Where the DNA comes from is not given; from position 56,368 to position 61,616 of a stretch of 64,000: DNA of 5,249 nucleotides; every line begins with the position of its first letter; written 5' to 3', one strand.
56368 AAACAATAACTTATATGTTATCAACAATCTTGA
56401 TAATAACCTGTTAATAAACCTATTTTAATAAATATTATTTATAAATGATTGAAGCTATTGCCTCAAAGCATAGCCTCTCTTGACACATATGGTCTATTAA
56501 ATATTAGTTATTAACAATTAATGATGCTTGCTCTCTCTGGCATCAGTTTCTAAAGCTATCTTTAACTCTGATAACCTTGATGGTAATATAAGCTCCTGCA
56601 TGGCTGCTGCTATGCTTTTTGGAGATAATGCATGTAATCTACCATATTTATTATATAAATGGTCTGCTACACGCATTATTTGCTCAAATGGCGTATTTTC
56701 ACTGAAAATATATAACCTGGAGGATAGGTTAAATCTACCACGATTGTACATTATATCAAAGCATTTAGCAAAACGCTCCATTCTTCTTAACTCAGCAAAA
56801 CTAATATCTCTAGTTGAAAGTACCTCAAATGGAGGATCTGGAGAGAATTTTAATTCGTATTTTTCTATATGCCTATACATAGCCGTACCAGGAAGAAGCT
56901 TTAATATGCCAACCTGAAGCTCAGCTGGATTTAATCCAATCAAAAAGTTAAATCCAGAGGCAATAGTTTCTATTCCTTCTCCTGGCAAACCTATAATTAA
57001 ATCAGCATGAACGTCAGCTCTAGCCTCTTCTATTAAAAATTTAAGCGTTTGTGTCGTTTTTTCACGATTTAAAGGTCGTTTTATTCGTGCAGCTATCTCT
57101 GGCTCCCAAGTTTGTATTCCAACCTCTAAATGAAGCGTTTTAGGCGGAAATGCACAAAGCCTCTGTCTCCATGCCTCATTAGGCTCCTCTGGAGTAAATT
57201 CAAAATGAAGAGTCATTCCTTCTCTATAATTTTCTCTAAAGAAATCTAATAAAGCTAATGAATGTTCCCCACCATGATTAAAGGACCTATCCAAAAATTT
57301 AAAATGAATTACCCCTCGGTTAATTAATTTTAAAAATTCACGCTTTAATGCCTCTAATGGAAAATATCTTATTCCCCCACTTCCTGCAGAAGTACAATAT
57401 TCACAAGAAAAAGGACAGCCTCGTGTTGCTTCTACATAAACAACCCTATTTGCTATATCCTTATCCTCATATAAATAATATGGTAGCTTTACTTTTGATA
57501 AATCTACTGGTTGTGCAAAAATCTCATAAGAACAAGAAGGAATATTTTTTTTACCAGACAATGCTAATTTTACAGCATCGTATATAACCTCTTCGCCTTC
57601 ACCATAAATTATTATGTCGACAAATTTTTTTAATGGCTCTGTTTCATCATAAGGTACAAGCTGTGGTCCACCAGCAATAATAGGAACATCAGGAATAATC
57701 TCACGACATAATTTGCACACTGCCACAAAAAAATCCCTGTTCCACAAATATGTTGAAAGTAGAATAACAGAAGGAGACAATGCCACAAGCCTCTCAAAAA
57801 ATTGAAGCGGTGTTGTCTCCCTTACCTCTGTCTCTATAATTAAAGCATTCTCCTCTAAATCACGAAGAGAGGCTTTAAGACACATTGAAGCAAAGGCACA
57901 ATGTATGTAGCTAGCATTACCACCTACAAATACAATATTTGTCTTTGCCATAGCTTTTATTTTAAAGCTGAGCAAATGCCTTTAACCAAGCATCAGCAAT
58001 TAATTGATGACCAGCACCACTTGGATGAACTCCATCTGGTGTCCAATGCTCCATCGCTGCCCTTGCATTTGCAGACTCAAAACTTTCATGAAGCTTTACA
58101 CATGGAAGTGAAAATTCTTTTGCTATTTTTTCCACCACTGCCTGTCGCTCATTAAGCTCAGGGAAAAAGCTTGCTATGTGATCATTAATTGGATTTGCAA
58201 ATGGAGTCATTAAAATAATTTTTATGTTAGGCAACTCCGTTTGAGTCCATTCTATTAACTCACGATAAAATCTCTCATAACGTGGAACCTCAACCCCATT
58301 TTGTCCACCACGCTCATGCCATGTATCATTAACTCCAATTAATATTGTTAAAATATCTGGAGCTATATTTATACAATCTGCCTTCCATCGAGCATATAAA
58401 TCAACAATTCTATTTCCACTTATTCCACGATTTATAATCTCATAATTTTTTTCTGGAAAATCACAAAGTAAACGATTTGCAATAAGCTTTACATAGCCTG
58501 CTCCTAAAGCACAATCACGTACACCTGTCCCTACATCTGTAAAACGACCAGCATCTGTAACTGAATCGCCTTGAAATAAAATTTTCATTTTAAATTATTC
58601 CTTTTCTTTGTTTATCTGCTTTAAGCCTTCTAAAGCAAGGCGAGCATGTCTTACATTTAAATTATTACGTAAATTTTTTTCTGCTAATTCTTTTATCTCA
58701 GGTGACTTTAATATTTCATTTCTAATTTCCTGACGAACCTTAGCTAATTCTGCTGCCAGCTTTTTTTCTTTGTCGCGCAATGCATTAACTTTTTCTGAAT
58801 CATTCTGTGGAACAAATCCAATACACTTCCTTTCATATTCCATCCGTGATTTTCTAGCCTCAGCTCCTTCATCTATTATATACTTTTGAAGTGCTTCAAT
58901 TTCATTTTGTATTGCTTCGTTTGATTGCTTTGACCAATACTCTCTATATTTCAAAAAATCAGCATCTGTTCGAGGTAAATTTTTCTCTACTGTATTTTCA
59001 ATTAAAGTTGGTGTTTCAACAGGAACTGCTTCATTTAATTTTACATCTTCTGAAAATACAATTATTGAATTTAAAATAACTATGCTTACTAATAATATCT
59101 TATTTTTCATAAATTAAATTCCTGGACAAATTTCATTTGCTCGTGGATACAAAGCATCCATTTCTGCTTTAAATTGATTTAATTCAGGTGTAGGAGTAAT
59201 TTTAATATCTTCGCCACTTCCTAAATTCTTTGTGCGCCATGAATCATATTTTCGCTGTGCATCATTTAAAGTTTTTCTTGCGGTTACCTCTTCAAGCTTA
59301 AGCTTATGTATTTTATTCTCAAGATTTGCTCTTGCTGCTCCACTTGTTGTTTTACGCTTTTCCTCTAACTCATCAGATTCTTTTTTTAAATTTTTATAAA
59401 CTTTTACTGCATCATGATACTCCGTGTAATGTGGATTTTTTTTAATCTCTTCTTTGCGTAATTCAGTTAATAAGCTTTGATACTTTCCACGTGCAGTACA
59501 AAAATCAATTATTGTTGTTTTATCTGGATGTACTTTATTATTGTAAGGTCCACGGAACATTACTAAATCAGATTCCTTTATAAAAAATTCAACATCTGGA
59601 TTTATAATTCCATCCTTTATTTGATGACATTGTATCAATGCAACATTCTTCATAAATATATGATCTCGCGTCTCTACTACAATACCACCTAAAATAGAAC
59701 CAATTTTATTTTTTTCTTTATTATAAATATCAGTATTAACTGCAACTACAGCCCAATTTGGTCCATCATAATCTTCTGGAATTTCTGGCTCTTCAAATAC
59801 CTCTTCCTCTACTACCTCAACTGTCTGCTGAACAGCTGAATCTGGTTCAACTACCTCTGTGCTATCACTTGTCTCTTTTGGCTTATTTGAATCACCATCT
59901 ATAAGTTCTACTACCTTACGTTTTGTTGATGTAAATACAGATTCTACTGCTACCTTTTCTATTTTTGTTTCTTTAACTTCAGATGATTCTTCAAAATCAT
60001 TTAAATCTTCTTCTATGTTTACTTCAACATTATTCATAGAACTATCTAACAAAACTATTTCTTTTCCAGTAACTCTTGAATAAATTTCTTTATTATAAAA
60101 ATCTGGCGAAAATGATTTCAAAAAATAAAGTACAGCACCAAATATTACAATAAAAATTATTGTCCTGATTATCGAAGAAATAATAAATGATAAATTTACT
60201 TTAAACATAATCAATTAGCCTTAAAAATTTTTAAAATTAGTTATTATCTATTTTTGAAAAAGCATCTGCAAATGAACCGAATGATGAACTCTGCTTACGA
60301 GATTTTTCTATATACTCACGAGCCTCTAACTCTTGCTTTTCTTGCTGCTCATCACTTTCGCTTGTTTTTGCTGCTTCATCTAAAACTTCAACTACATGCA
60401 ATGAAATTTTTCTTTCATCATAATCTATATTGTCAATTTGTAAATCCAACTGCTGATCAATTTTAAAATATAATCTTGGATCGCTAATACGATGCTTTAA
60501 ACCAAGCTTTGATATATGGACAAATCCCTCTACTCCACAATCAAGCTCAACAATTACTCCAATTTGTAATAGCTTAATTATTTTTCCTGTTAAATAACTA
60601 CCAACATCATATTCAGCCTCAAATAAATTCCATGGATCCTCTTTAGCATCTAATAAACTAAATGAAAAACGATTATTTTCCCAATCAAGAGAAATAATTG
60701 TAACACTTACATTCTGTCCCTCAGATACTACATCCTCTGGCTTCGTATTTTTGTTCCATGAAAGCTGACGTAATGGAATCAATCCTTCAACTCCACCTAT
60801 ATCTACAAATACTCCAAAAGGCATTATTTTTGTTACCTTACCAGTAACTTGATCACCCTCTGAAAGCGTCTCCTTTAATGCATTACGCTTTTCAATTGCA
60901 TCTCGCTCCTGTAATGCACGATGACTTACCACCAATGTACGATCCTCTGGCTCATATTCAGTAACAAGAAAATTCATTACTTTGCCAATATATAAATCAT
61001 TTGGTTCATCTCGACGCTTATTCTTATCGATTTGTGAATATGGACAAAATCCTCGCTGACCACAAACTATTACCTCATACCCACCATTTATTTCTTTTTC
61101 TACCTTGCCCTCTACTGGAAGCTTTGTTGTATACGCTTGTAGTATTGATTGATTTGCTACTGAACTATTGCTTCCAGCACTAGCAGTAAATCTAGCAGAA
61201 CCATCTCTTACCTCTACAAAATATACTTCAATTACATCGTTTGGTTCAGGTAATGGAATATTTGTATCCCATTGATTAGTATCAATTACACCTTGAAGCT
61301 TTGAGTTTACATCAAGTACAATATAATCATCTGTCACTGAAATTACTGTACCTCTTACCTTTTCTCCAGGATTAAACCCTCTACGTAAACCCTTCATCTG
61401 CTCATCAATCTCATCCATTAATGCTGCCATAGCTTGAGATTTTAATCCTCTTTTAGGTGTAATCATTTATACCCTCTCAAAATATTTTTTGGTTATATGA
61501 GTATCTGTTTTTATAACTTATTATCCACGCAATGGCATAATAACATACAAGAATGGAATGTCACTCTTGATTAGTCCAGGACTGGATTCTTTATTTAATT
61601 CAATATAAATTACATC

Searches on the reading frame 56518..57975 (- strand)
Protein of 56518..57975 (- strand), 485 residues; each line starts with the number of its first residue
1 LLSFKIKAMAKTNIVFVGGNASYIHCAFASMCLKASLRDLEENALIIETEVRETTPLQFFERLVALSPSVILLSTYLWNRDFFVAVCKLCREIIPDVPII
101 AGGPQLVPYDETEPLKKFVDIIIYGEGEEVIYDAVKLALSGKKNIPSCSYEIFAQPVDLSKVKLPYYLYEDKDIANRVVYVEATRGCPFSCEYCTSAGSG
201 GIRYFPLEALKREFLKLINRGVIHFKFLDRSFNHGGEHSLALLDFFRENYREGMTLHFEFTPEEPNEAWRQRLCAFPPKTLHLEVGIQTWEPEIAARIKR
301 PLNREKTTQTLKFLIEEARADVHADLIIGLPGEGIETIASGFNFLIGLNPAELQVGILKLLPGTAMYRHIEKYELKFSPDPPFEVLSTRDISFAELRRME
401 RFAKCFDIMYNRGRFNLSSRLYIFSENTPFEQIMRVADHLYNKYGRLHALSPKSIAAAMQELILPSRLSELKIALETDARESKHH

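Call 7: search_protein_families(library=pfam, proteins=[window:56518-57975:-], max_evalue=0.01)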
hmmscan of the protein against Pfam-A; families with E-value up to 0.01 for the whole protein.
window:56518-57975:- (485 aa): 4 families
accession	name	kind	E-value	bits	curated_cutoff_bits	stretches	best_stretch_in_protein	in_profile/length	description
PF04055.27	Radical_SAM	-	6.2e-13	49.7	29.5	1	182-339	2-160/166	Radical SAM superfamily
PF13311.11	DUF4080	-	1.3e-11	45.4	22.9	1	371-443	1-73/188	Protein of unknown function (DUF4080)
PF02310.24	B12-binding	-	4.4e-09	36.6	32.1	1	16-131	3-117/121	B12 binding domain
PF19864.5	Radical_SAM_N2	-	1.4e-05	25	29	1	99-143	89-130/151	Radical SAM proteins, N-terminal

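Call 8: search_protein_families(library=ncbifam, proteins=[window:56518-57975:-], max_evalue=0.01)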
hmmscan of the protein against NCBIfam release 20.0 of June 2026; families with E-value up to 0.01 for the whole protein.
window:56518-57975:- (485 aa): 29 families (the best 25 are shown)
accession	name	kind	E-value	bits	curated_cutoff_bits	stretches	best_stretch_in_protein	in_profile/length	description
NF033712.0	B12_rSAM_KedN5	subfamily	1.1e-16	60.2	700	3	66-144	61-140/624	KedN5 family methylcobalamin-dependent radical SAM C-methyltransferase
TIGR04013.1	B12_SAM_MJ_1487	hypoth_equivalog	9.3e-16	57.6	251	1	55-225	30-200/382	TIGR04013 family B12-binding domain/radical SAM domain-containing protein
TIGR04479.1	bcpD_PhpK_rSAM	subfamily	6.5e-13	47.9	600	1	78-376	122-437/504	PhpK family radical SAM P-methyltransferase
TIGR03471.1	HpnJ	equivalog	3.4e-10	39.4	577.6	1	174-372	193-389/472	hopanoid biosynthesis associated radical SAM protein HpnJ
TIGR04072.2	rSAM_ladder_B12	equivalog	5.4e-10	38.5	360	1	86-369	89-371/443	lipid biosynthesis B12-binding/radical SAM protein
TIGR02026.1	BchE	equivalog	9.8e-10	37.9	481.35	2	36-136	31-133/497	magnesium-protoporphyrin IX monomethyl ester anaerobic oxidative cyclase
TIGR04107.1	rSAM_HutW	equivalog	7.7e-09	34.9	400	1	284-380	156-252/419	heme anaerobic degradation radical SAM methyltransferase ChuW/HutW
NF033070.1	rSAM_AprD4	equivalog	8.6e-09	34.8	500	1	176-368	194-388/456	AprD4 family radical SAM diol-dehydratase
NF040542.1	rSAM_RCCLKC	equivalog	5.5e-08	32.4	450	1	178-261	180-262/423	arsinothricin biosynthesis radical SAM protein ArsL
NF050148.1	rSAM_ApyD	equivalog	6.1e-08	31.5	750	1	64-198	71-219/645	RiPP biosynthesis radical SAM protein ApyD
TIGR04295.1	B12_rSAM_oligo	hypoth_equivalog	1.3e-07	30.7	400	1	179-233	201-256/422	TIGR04295 family B12-binding domain-containing radical SAM protein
NF038361.1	rSAM_Sden_1168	equivalog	2e-07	29.9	575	1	298-368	402-471/560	Sden_1168 family B12-binding radical SAM P-methyltransferase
TIGR00089.1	TIGR00089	subfamily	1e-06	27.8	251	1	174-367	136-337/429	MiaB/RimO family radical SAM methylthiotransferase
TIGR04014.1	B12_SAM_MJ_0865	equivalog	3.2e-06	26.2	360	1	119-222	90-206/434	methyl-coenzyme M reductase glutamine C-methyltransferase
NF040546.1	rSAM_CUAEP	equivalog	5e-06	25.5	500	1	162-251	154-246/468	CUAEP/CCAEP-tail radical SAM (seleno)protein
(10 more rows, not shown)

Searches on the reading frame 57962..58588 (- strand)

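Call 7: search_protein_families(library=pfam, proteins=[window:57962-58588:-], max_evalue=0.01)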
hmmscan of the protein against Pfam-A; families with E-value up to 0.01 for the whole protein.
window:57962-58588:- (208 aa): 3 families
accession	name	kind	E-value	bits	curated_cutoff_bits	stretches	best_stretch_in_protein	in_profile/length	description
PF13472.12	Lipase_GDSL_2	-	1.2e-23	85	32.9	1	7-196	3-178/178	GDSL-like Lipase/Acylhydrolase family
PF00657.28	Lipase_GDSL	-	1.2e-15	58.6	23.6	1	3-201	1-208/208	GDSL-like Lipase/Acylhydrolase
PF04311.20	DUF459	-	0.00014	21.7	27.2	1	54-202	37-195/197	Protein of unknown function (DUF459)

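Call 8: search_protein_families(library=ncbifam, proteins=[window:57962-58588:-], max_evalue=0.01)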
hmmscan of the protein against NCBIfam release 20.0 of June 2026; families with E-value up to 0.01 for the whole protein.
window:57962-58588:- (208 aa): 2 families
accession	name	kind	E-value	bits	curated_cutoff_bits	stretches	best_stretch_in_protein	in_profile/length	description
NF042968.1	AcxylEst_AxeA1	equivalog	1.8e-07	29.8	700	1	20-199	287-457/459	acetylxylan esterase AxeA1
NF043016.1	DigluglyOctase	equivalog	0.0035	17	250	1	118-204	140-222/224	diglucosylglycerate octanoyltransferase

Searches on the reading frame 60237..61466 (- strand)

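Call 7: search_protein_families(library=pfam, proteins=[window:60237-61466:-], max_evalue=0.01)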
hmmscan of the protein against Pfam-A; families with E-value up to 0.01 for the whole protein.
window:60237-61466:- (409 aa): 6 families
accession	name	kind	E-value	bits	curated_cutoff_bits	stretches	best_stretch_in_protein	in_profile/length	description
PF00575.29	S1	-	5.1e-43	145.8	22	3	202-271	3-73/74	S1 RNA binding domain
PF23459.1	S1_RRP5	-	1.3e-11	45.3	27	1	201-265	1-66/72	RRP5 S1 domain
PF21710.3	Spt6_S1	-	7.8e-07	29.7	27.5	0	198-273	11-88/91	Spt6, S1/OB domain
PF01330.27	RuvA_N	-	0.00076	20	23.6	0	36-54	4-22/61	RuvA N terminal domain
PF17215.9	Rrp44_S1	-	0.0038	17.6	23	0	217-241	15-39/89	S1 domain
PF13509.12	S1_2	-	0.0039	17.7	21.8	0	204-245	2-42/61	S1 domain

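Call 8: search_protein_families(library=ncbifam, proteins=[window:60237-61466:-], max_evalue=0.01)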
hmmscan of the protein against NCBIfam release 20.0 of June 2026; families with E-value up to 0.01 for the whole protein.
window:60237-61466:- (409 aa): 32 families (the best 25 are shown)
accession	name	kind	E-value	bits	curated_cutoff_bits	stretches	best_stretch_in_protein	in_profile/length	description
NF005208.0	PRK06676.1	equivalog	6.1e-95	318.5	368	1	18-385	4-367/391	30S ribosomal protein S1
NF010379.0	PRK13806.1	equivalog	8.4e-79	265.4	648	1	11-360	15-364/491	30S ribosomal protein S1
NF004952.0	PRK06299.1-2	equivalog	5.2e-78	262.8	524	1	22-358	35-373/580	30S ribosomal protein S1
NF000907.0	PRK00087.1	equivalog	2.3e-74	250.8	624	1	19-385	288-660/671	bifunctional 4-hydroxy-3-methylbut-2-enyl diphosphate reductase/30S ribosomal protein S1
TIGR00717.1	rpsA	equivalog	9.1e-73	245.5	577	1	32-358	17-342/516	30S ribosomal protein S1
NF004953.0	PRK06299.1-3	equivalog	3.1e-67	227.2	720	1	17-362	29-372/580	30S ribosomal protein S1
NF004954.0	PRK06299.1-4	equivalog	3.3e-55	187.3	727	1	29-364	16-352/560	30S ribosomal protein S1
NF005911.0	PRK07899.1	equivalog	1.1e-54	185.9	691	1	15-370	21-374/486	30S ribosomal protein S1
NF004955.0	PRK06299.1-5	equivalog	8.7e-54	182.7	878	1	29-368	23-363/566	30S ribosomal protein S1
NF004951.0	PRK06299.1-1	equivalog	5.4e-49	167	918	1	22-360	11-348/556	30S ribosomal protein S1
NF004956.0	PRK06299.1-6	equivalog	2.7e-44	151.7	711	1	34-363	31-360/554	30S ribosomal protein S1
NF005639.0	PRK07400.1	equivalog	1.6e-27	96.2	460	2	23-281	21-274/318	30S ribosomal protein S1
NF008805.1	PRK11824.1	equivalog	5.4e-23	81.3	471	2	179-270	588-679/683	polyribonucleotide nucleotidyltransferase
NF005973.0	PRK08059.1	equivalog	1.7e-22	79.8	148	2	284-378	3-96/123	S1 domain-containing post-transcriptional regulator GSP13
NF040579.1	S1_dom_CvfD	subfamily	3.5e-22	78.8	117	2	286-379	1-92/113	CvfD/Ygs/GSP13 family RNA-binding post-transcriptional regulator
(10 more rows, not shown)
